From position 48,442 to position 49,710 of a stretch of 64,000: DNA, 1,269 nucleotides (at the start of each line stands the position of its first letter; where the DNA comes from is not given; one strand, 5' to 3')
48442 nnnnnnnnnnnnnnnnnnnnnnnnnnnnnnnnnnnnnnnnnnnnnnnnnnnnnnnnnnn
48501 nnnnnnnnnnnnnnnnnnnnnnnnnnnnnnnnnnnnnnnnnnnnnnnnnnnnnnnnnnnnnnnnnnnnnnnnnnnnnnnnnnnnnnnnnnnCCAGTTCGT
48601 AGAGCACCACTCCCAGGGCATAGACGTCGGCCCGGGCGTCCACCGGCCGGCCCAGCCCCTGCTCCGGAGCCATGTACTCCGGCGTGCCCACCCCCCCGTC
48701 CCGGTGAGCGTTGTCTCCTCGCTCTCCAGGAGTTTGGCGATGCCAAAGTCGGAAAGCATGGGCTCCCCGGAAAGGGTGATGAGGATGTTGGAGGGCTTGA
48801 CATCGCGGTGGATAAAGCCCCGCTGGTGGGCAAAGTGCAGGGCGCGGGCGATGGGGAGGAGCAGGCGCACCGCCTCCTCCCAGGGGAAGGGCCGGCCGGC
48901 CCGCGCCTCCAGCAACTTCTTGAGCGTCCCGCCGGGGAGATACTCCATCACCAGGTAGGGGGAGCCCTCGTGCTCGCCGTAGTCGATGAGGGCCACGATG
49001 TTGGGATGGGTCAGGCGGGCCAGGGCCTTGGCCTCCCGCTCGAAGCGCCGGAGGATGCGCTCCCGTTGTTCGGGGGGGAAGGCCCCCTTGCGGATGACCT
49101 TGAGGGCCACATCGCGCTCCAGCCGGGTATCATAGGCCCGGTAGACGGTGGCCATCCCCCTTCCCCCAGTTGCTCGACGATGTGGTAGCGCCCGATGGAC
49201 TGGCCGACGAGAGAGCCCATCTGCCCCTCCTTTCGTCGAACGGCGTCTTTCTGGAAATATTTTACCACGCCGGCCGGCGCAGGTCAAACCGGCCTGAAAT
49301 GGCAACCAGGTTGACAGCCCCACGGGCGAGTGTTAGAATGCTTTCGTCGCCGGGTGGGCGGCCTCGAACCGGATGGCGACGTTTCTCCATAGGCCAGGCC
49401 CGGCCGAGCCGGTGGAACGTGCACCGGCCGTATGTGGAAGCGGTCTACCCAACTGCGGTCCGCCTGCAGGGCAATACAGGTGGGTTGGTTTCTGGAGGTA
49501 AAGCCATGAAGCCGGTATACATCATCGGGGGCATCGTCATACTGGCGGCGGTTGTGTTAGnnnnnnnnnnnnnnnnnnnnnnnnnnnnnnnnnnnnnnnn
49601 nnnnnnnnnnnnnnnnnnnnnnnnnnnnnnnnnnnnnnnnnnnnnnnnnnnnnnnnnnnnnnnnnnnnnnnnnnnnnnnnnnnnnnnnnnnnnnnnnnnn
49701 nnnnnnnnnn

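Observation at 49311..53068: Minimal ccmE(CxxxY)-ccmF cluster followed by a PDZ protein with a CPPC motif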

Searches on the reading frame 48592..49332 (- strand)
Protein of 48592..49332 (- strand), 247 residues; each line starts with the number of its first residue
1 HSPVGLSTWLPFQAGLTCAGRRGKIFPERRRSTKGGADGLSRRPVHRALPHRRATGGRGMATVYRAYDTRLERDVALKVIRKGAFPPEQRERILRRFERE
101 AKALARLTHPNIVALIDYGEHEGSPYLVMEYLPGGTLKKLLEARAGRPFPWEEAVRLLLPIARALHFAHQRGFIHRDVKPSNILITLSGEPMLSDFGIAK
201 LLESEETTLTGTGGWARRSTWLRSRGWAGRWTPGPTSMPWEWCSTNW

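Call 42: search_protein_families(library=pfam, proteins=[window:48592-49332:-], max_evalue=0.001)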
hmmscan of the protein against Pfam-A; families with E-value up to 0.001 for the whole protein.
window:48592-49332:- (247 aa): 4 families
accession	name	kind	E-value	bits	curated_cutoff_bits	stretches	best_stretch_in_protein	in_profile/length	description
PF00069.31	Pkinase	-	5.2e-34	118.3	31.7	1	60-215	12-163/263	Protein kinase domain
PF07714.23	PK_Tyr_Ser-Thr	-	3.9e-24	85.8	23.1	1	63-211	15-161/258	Protein tyrosine and serine/threonine kinase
PF01636.29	APH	-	1.6e-10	41.6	23.2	1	62-143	13-91/239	Phosphotransferase enzyme family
PF03109.22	ABC1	-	3.1e-07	30.2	22.9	1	97-205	120-220/244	ABC1 atypical kinase-like domain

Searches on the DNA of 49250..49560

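Call 12: search_rna_families(source=window, start=49250, end=49560, threshold=evalue, max_evalue=10)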
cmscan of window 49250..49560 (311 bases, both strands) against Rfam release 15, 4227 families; matches with E-value up to 10: 1.
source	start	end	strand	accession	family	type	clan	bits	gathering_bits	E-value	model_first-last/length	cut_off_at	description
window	49408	49444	+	RF01677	P35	Gene; sRNA;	-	15.4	70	7.1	1-62/62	no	Pseudomonas sRNA P35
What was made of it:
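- On Riboswitch or structured cis-regulatory leader: The only Rfam hit has E = 7.1 and 15 bits, against a gathering score of 70 (call 12).
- Tried and rejected: A permissive search of 49250-49560 found only a chance hit at E = 7.1 (call 12).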
